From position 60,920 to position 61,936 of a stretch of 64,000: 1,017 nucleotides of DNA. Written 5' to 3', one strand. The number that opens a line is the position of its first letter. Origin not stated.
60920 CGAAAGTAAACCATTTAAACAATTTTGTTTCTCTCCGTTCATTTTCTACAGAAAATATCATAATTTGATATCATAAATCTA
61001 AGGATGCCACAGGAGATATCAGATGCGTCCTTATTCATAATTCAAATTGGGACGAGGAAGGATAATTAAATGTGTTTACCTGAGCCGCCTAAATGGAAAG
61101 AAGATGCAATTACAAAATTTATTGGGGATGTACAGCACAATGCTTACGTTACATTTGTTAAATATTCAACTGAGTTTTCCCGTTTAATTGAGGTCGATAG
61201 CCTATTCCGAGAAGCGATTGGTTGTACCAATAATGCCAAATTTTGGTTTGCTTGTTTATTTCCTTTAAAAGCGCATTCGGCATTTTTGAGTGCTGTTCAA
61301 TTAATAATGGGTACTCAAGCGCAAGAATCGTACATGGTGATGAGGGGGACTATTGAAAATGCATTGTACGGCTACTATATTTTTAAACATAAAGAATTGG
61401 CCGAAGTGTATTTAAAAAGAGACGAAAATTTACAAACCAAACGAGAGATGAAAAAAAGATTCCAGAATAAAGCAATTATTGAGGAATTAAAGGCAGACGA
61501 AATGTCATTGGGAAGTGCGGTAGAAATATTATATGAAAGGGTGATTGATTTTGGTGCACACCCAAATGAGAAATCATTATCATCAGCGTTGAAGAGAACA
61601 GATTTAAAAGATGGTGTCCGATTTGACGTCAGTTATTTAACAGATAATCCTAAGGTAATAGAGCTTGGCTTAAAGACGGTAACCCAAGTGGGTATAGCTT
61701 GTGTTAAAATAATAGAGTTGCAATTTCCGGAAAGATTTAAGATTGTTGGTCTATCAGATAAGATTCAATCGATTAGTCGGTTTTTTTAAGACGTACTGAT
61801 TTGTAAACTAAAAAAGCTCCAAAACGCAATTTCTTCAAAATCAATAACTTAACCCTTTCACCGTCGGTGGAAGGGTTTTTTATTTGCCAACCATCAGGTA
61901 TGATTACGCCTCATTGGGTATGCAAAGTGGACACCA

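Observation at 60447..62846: Candidate undescribed module: array of paralogous small 4-TM proteins (two intact, one truncated) flanking a 239-aa soluble R-x6-H protein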

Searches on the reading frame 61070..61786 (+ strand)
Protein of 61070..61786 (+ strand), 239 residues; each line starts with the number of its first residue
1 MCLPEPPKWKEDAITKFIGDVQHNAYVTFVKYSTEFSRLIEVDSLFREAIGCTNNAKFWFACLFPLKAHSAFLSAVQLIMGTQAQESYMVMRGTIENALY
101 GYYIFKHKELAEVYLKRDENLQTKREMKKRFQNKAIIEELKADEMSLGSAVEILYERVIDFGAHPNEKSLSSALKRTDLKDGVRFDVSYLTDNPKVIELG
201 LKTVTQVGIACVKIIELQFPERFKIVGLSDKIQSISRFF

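Call 5: search_protein_families(library=pfam, proteins=[window:61070-61786:+], max_evalue=0.1)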
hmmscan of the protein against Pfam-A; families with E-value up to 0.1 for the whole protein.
window:61070-61786:+ (239 aa): 1 family
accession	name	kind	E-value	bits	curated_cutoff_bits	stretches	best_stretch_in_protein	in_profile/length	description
PF18928.5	DUF5677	-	0.0035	17.8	27.1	1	66-144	9-88/166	Family of unknown function (DUF5677)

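Call 6: search_protein_families(library=padloc, proteins=[window:61070-61786:+], max_evalue=1)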
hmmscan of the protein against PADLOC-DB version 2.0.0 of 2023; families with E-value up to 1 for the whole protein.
window:61070-61786:+ (239 aa): 0 families

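Call 7: search_protein_families(library=ncbifam, proteins=[window:61070-61786:+], max_evalue=1)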
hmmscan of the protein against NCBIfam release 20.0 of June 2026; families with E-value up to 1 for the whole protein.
window:61070-61786:+ (239 aa): 2 families
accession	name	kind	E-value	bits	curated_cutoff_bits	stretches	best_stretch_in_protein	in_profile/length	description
NF041755.1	RuMP_HxlAB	equivalog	0.08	11.9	500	0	173-228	9-63/391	bifunctional 3-hexulose-6-phosphate synthase/6-phospho-3-hexuloisomerase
NF009831.0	PRK13305.1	equivalog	0.11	11.8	294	1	170-223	6-58/220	3-keto-L-gulonate-6-phosphate decarboxylase UlaD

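Call 8: search_protein_families(library=phrogs, proteins=[window:61070-61786:+], max_evalue=1)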
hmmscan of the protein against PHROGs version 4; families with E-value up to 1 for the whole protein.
window:61070-61786:+ (239 aa): 3 families
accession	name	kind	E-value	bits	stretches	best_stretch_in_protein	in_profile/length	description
phrog_36906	-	unknown function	1e-09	39.7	1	41-178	35-172/252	-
phrog_7672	-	unknown function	0.087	13.8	1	88-146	69-125/129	-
phrog_15988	-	head and packaging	0.22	12.1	1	140-189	82-131/317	virion structural protein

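Call 9: find_homologous_proteins(query=window:61070-61786:+)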
Query window:61070-61786:+ (239 aa): 20 proteins with E <= 0.001 among 298 candidates.
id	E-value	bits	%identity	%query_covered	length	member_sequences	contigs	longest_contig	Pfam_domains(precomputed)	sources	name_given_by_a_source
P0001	1.9e-154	530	100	100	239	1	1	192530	-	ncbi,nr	ncbi:MAG: hypothetical protein KGJ09_03555 [Candidatus Omnitrophica bacterium]|nr:hypothetical prote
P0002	3.3e-101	356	67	99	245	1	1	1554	-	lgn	-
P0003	3.8e-98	346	66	99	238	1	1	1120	PF18928.6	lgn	-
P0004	1.1e-83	298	59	98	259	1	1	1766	-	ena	-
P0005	5.2e-83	296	57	100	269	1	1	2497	-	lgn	-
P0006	1.8e-70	255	49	98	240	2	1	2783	-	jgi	jgi:hypothetical protein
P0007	2.7e-65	238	45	98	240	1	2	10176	-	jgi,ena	-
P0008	9.2e-61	223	69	62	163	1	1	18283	-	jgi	jgi:hypothetical protein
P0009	2.0e-60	222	47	97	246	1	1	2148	-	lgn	-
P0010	2.9e-60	222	48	96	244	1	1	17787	-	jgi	jgi:hypothetical protein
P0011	3.7e-57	212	46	97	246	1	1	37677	-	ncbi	ncbi:hypothetical protein ACFL2J_04770 [Candidatus Omnitrophota bacterium]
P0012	1.1e-56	210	70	58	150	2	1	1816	-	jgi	-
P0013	1.3e-53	200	42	96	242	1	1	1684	-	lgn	-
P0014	3.9e-51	192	56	69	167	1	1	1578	-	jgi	jgi:hypothetical protein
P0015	1.3e-49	187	41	95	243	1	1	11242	-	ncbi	-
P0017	4.0e-46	176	69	48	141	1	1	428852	-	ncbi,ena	-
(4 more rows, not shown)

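Call 13: find_encoding_contigs(protein=P0011, flank=6000, max_places=2)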
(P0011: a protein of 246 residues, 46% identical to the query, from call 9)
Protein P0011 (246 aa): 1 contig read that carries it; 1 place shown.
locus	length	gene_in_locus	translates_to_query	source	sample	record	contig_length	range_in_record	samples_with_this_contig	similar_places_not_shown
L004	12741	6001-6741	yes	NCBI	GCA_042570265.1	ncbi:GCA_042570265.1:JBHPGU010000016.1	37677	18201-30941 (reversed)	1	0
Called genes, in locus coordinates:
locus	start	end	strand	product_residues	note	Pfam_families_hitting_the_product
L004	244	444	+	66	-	PF00313:CSD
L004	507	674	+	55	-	PF23477:zf_Tbcl_2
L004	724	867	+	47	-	-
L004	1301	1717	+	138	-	-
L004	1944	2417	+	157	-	-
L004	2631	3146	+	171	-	PF23477:zf_Tbcl_2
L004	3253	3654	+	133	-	PF00072:Response_reg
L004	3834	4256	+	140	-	-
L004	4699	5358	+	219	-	-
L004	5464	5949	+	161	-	-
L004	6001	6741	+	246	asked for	-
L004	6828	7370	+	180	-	PF01797:Y1_Tnp (weak)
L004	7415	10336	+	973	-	PF00580:UvrD-helicase, PF13245:AAA_19, PF13361:UvrD_C, PF13538:UvrD_C_2 (faint), PF12705:PDDEXK_1, PF01930:Cas_Cas4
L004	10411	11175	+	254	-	-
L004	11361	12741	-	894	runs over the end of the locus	PF06165:GH94_b-supersand, PF17167:Glyco_hydro_94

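Call 15: find_encoding_contigs(protein=P0017, flank=8000, max_places=2)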
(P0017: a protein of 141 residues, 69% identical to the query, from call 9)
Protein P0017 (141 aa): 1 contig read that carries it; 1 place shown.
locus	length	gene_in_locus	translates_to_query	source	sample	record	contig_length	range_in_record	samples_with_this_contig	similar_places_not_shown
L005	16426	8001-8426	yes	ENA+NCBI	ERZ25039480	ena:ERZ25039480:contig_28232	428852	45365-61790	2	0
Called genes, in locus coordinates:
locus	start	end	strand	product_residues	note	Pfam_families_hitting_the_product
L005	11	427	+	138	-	PF01402:RHH_1 (weak), PF08753:NikR_C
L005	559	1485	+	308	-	-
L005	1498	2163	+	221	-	PF01891:CbiM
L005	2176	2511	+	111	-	PF13190:PDGLE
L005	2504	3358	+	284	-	PF02361:CbiQ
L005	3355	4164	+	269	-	PF00005:ABC_tran, PF02463:SMC_N, PF13304:AAA_21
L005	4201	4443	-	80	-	PF12844:HTH_19 (weak), PF13560:HTH_31 (weak), PF13413:HTH_25 (faint), PF13443:HTH_26, PF01381:HTH_3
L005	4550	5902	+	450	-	PF12706:Lactamase_B_2, PF07521:RMMBL (weak)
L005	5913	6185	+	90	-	PF03767:Acid_phosphat_B (weak), PF25109:HAD_PNKP (weak)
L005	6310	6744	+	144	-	-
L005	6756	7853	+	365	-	-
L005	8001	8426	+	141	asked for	-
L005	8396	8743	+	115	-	-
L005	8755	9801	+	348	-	PF14022:DUF4238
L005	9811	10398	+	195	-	PF14163:SieB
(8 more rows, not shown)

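Call 16: find_encoding_contigs(protein=P0010, flank=8000, max_places=2)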
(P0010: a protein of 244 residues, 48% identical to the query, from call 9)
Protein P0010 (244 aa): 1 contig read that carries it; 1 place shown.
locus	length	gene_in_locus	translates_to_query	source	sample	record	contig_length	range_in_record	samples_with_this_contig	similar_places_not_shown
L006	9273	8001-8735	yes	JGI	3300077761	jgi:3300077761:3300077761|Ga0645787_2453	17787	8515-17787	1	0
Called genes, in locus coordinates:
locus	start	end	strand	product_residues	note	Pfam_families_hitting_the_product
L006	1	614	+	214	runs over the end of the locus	PF13801:Metal_resist, PF07813:LTXXQ, PF16231:DUF4890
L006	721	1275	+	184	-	PF20125:DUF6515 (weak)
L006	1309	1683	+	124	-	-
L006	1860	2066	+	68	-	-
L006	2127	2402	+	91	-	-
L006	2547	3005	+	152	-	PF13441:Gly-zipper_YMGG, PF05433:Rick_17kDa_Anti (weak), PF13488:Gly-zipper_Omp (weak), PF27507:DjlA_TM (faint)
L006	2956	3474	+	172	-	-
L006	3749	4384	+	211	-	PF00857:Isochorismatase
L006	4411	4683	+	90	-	-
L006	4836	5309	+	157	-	-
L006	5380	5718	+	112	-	-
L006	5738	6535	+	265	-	PF00589:Phage_integrase (weak)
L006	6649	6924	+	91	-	PF12441:CopG_antitoxin (weak)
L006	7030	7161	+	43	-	-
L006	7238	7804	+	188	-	-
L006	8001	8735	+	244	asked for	-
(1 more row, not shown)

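Call 17: find_encoding_contigs(protein=P0008, flank=8000, max_places=2)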
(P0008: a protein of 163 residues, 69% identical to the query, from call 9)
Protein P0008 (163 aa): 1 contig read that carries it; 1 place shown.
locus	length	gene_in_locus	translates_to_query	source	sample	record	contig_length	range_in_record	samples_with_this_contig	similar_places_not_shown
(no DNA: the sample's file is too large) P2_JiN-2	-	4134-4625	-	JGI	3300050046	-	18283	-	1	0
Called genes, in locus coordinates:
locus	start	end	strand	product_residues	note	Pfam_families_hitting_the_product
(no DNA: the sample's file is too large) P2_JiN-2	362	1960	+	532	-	-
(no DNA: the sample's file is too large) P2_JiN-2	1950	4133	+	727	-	-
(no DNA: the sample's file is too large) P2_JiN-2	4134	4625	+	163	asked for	-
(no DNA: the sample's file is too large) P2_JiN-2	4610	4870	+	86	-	-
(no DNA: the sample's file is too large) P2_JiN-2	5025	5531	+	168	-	-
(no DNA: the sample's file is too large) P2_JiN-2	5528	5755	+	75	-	PF26485:DUF8156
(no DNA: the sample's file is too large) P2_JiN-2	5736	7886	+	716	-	PF00136:DNA_pol_B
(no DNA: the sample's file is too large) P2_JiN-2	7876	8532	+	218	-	PF02586:SRAP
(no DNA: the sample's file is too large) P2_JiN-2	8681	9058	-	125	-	-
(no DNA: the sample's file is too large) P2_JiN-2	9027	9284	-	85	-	PF12844:HTH_19 (weak), PF13443:HTH_26 (weak), PF01381:HTH_3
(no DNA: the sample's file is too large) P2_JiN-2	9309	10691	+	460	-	PF01548:DEDD_Tnp_IS110, PF02371:Transposase_20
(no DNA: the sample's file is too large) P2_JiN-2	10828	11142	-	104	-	PF12844:HTH_19, PF13560:HTH_31, PF01381:HTH_3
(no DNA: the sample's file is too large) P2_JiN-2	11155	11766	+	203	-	PF13525:YfiO (weak)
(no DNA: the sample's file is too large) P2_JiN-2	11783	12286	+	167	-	-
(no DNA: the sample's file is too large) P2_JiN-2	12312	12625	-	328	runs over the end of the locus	-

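Call 20: search_solved_structures(query=A1, max_evalue=10)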
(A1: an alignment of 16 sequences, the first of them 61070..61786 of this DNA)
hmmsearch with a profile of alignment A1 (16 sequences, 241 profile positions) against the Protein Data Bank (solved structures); distinct sequences matched with E-value up to 10: 0.

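Call 29: predict_structure(alignment_id=A1)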
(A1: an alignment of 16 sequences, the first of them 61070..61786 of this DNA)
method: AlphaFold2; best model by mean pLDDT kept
length: 239 residues; sequences in the alignment: 16
mean_pLDDT: 91.7   pTM: 0.87
mean pLDDT of the five models: 91.7, 90.2, 89.3, 85.5, 83.4
residues with pLDDT >= 90: 174; 70-90: 52; 50-70: 13; < 50: 0
segments of 3 or more residues with pLDDT < 50: none
pLDDT, mean of each block of 10 residues (from residue 1): 74 88 94 94 98 91 97 97 93 98 97 96 96 97 97 95 70 78 81 90 98 97 95 89
secondary structure, 60 per line:
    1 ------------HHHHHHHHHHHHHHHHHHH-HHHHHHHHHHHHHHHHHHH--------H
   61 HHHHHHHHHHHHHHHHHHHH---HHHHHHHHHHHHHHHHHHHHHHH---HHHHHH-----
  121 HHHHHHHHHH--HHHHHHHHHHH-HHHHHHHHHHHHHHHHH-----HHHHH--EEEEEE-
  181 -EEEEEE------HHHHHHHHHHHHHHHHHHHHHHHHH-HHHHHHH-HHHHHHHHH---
elements in order: H13-31 H33-51 H60-80 H84-106 H110-115 H121-130 H133-143 H145-161 H167-171 E174-179 E182-187 H194-218 H220-226 H228-236

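Call 31: search_protein_representatives(alignment_id=A1)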
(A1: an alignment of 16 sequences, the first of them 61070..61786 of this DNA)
Query: 16 sequences, 241 profile positions. Proteins with E-value up to 0.001 (for the whole library): 1916; up to 1e-10: 1463; up to 1e-30: 735. The best 150 are listed.
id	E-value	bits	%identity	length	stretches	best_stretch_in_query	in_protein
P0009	1.9e-98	345.4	-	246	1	3-241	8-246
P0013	6.0e-91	320.8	-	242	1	3-241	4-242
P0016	7.0e-91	320.6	-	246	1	2-240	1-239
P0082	2.1e-85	302.7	-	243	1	6-240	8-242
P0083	1.4e-83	296.7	-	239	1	4-241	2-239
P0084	2.4e-83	296.0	-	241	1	6-237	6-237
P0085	7.0e-82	291.2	-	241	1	5-241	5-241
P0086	4.8e-81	288.4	-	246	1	5-241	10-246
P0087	8.3e-80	284.4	-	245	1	4-241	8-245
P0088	1.8e-79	283.3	-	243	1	3-241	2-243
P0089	6.5e-79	281.4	-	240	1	3-240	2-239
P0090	2.3e-78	279.7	-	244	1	4-241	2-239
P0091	3.1e-78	279.2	-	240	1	6-240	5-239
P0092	8.9e-78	277.7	-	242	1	3-237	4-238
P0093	1.5e-77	277.0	-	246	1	3-239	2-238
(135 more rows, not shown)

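Call 32: fold_search(model_id=the predicted structure, library=pdb)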
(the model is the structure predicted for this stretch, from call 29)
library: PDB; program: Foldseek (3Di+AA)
matches with E <= 10: 270; with E <= 0.001: 0
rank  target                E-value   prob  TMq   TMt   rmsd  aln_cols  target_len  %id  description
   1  2nrj                  1.4e-01  0.09  0.13  0.10  25.8       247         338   14  Crystal Structure of Hemolysin binding component from Bacillus cereus (released 2006-11-14)
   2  7wic_R                1.8e-01  0.20  0.22  0.19  13.3       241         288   11  Cryo-EM structure of the SS-14-bound human SSTR2-Gi1 complex (released 2022-06-01)
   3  4k1p_C                2.2e-01  0.10  0.16  0.13  25.3       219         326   14  Structure of the NheA component of the Nhe toxin from Bacillus cereus (released 2013-09-18)
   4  7ul2_R                3.1e-01  0.25  0.25  0.22  13.6       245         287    9  CryoEM Structure of Inactive NTSR1 Bound to SR48692 and Nb6 (released 2022-06-29)
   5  9p89_R                4.0e-01  0.13  0.22  0.19  15.0       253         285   10  NTSR1-G11-NTS(8-13) GTP-Bound Complex in the Canonical, AHD Closed State 3DVA Separated 1 (C-Closed-GTP) (released 2026-03-25)
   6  4k1p_G                4.0e-01  0.07  0.14  0.12  26.7       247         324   11  Structure of the NheA component of the Nhe toxin from Bacillus cereus (released 2013-09-18)
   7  4k1p_A                4.0e-01  0.07  0.14  0.11  25.9       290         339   10  Structure of the NheA component of the Nhe toxin from Bacillus cereus (released 2013-09-18)
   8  4k1p_B                4.4e-01  0.08  0.16  0.12  26.4       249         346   12  Structure of the NheA component of the Nhe toxin from Bacillus cereus (released 2013-09-18)
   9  6xl0_A                4.9e-01  0.07  0.15  0.14  30.7       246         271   14  Caulobacter crescentus FljK filament (released 2020-12-23)
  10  7xjk_F                5.7e-01  0.23  0.26  0.23  11.5       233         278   11  Cryo-EM structure of the galanin-bound GALR2-miniGq complex (released 2022-06-29)
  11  4tql_B                6.3e-01  0.08  0.15  0.16  31.4       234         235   12  Computationally designed three helix bundle (released 2014-10-15)
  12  8uxn_A                6.9e-01  0.06  0.14  0.13  30.3       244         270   11  Caulobacter crescentus FljM flagellar filament (symmetrized) (released 2024-06-26)
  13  9cef_A                7.3e-01  0.06  0.14  0.13  30.4       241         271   13  Caulobacter crescentus FljN flagellar filament (symmetrized) (released 2024-08-28)
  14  9p80_R                7.7e-01  0.21  0.30  0.25  10.2       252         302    9  NTSR1-Gi-NTS(8-13) Complex in the Non-Canonical, AHD Open State (NC-Open-Apo) (released 2026-03-25)
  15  4k1p_F                8.1e-01  0.06  0.15  0.13  26.7       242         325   12  Structure of the NheA component of the Nhe toxin from Bacillus cereus (released 2013-09-18)
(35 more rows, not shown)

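Call 35: search_protein_families(library=pfam, alignment_id=A2, max_evalue=0.01)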
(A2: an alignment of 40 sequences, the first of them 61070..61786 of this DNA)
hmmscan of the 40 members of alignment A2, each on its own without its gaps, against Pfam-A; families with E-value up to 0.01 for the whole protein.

A. member 1, window:61070-61786:+ (239 aa): 1 family
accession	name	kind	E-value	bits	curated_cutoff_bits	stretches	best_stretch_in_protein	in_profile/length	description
PF18928.5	DUF5677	-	0.0035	17.8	27.1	1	66-144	9-88/166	Family of unknown function (DUF5677)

B. families by the number of members that match (of 40 scanned): 10 families
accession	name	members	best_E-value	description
PF18928.5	DUF5677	12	4.8e-06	Family of unknown function (DUF5677)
PF13271.11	DUF4062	1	3.5e-21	Domain of unknown function (DUF4062)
PF01381.28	HTH_3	1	2.2e-10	Helix-turn-helix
PF13560.12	HTH_31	1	9.4e-08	Helix-turn-helix domain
PF13744.12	HTH_37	1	5.9e-07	Helix-turn-helix domain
PF13413.12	HTH_25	1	2.8e-05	Helix-turn-helix domain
PF14213.11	DUF4325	1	4.8e-05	STAS-like domain of unknown function (DUF4325)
PF13443.12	HTH_26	1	0.00044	Cro/C1-type HTH DNA-binding domain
PF12844.13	HTH_19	1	0.0034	Helix-turn-helix domain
PF08279.18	HTH_11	1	0.0044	HTH domain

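Call 75: find_related_loci(query=A1, collection=viral_contigs, flank=6000)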
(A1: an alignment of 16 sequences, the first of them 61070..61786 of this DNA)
Query A1 (239 aa) in viral_contigs; peptide patterns used: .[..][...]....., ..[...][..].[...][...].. (x = any residue, [..] = any of these).
38 stretches matched a pattern; 31 encode a relative of the query (tblastn E <= 1e-3); 31 distinct loci.
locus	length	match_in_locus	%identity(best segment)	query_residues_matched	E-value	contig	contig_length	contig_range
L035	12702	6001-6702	33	6-239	9e-44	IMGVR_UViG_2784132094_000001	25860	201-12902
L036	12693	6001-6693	28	6-236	2e-33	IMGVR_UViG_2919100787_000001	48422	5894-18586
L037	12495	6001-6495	32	6-170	7e-29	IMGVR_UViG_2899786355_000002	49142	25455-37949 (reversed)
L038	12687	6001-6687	31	4-235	3e-28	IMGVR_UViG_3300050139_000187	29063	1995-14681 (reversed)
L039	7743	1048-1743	32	4-239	1e-28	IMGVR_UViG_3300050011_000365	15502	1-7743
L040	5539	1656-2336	24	6-228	3e-19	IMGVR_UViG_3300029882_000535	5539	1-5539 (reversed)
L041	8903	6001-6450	29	42-190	3e-19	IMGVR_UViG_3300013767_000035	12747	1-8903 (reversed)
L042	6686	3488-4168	24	6-228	3e-19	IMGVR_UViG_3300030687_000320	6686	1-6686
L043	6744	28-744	23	5-236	2e-16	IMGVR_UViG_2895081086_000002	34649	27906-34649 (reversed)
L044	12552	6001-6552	26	41-222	7e-16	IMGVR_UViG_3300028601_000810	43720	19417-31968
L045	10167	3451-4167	24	5-236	7e-15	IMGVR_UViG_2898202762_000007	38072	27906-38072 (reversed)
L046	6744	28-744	23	5-236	7e-15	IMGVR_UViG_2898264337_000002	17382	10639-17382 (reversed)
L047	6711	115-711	26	39-236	1e-14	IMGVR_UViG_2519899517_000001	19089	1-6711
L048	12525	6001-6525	28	39-210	1e-12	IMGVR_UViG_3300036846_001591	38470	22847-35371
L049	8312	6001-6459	31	48-198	1e-12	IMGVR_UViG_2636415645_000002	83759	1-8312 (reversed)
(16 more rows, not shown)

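Call 77: search_dna_similar(query=window:61070-61786:+, collection=phages, mode=protein, max_evalue=0.001, max_rows=20)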
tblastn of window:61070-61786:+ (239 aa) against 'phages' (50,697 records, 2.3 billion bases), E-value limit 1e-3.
No match.

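Call 78: search_dna_similar(query=window:61070-61786:+, collection=plasmids, mode=protein, max_evalue=0.001, max_rows=20)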
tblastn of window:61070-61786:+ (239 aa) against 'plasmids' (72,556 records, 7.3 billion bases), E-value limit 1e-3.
Records with a match: 18; places in all: 18; records where one place covers at least 80% of the query: 7.
Best place of each record, by identity: <60% 18.
By first word of the organism name: Klebsiella 8; Rhizobium 5; Mesorhizobium 2; Duffyella 1; Burkholderia 1; Ensifer 1.
By predicted mobility (MOB-suite, as given by PLSDB): conjugative 10; non-mobilizable 5; mobilizable 3.
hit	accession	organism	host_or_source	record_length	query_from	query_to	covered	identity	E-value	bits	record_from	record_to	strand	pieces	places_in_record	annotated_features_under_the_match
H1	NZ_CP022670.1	Rhizobium leguminosarum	single cell,root nodules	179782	4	239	99%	34.5%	1e-41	157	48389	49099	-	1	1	hypothetical protein (x2)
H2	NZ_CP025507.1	Rhizobium leguminosarum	Pisum sativum,pea nodule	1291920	4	239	99%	34.0%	5e-41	156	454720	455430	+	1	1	record has no annotation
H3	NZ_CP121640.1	Rhizobium leguminosarum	Trifolium ambiguum,cell culture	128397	6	239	98%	30.5%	2e-34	137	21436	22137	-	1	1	hypothetical protein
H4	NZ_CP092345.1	Rhizobium gallicum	Phaseolus vulgaris,Cell culture,nodule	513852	6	239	97%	30.3%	3e-25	141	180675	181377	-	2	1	hypothetical protein (x2)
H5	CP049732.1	Rhizobium leguminosarum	Pisum sativum,Pisum sativum nodules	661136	6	236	97%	28.1%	5e-28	118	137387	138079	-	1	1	hypothetical protein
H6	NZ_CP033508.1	Mesorhizobium jarvisii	Lotus corniculatus,cell culture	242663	39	236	83%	24.8%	2e-8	61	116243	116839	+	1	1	hypothetical protein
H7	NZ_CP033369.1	Mesorhizobium loti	Lotus sp.,cell culture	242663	39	236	83%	24.8%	2e-8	61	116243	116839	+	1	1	hypothetical protein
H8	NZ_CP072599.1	Duffyella gerundensis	Prunus dulcis,Inner leaf tissues of ...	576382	61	181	51%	31.4%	2e-7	58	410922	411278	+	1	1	hypothetical protein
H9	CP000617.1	Burkholderia vietnamiensis G4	-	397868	65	213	62%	24.8%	9e-6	54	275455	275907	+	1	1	hypothetical protein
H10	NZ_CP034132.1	Klebsiella quasipneumoniae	Homo sapiens,blood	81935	90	181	38%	31.5%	8e-6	54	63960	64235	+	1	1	hypothetical protein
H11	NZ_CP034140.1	Klebsiella quasipneumoniae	Homo sapiens,blood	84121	90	181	38%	31.5%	8e-6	54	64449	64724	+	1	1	hypothetical protein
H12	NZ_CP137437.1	Klebsiella quasipneumoniae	Homo sapiens,whole organism,wound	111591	90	181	38%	31.5%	8e-6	54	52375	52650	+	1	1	hypothetical protein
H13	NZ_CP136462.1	Klebsiella pneumoniae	-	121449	90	181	38%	31.5%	8e-6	54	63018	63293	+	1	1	hypothetical protein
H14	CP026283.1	Klebsiella oxytoca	-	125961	90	181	38%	31.5%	8e-6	54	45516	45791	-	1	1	hypothetical protein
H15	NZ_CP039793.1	Klebsiella quasipneumoniae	Homo sapiens,culture,blood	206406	90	181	38%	31.5%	8e-6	54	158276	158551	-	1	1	hypothetical protein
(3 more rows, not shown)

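Call 79: get_annotated_region(hit=H1, flank=6000)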
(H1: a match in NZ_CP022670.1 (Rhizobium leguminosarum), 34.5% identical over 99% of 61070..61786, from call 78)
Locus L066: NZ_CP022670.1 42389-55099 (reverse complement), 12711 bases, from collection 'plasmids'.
description: Rhizobium leguminosarum bv. viciae strain BIHB 1217 plasmid pPR5, complete sequence
organism: Rhizobium leguminosarum (NCBI taxid 387)
taxonomy: Bacteria; Pseudomonadota; Alphaproteobacteria; Hyphomicrobiales; Rhizobiaceae; Rhizobium; Rhizobium leguminosarum
host: -; source: single cell,root nodules; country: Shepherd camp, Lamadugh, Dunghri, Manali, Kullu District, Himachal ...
typing (MOB-suite, as given by PLSDB): conjugative; replicon rep_cluster_96; relaxase MOBP; mating-pair formation MPF_T
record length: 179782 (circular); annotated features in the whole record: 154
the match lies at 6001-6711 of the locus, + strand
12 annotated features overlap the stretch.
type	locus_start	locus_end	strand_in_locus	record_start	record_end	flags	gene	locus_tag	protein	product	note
CDS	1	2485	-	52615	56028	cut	-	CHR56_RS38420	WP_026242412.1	AAA domain-containing protein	-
CDS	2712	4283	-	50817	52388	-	-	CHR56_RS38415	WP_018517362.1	Shedu immune nuclease family protein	-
CDS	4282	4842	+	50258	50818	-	-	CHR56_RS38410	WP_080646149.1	DUF309 domain-containing protein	-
CDS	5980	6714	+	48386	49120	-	-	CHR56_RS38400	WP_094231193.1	hypothetical protein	-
CDS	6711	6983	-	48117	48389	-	-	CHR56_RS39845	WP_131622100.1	hypothetical protein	-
CDS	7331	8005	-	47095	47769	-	-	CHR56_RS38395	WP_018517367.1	hypothetical protein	-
CDS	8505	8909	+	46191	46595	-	-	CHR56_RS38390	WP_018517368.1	hypothetical protein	-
CDS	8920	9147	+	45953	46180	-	-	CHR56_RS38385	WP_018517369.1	hypothetical protein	-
CDS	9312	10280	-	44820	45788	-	-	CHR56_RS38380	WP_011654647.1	helix-turn-helix domain-containing protein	GO:0006355 - regulation of DNA-templated transcription [Evidence IEA]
CDS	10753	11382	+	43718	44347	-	-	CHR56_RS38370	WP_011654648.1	YbhB/YbcL family Raf kinase inhibitor-like protein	GO:0008150 - biological_process [Evidence IEA]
CDS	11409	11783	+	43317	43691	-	-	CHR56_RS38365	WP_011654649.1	hypothetical protein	-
CDS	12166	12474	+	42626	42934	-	-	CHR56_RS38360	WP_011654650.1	hypothetical protein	-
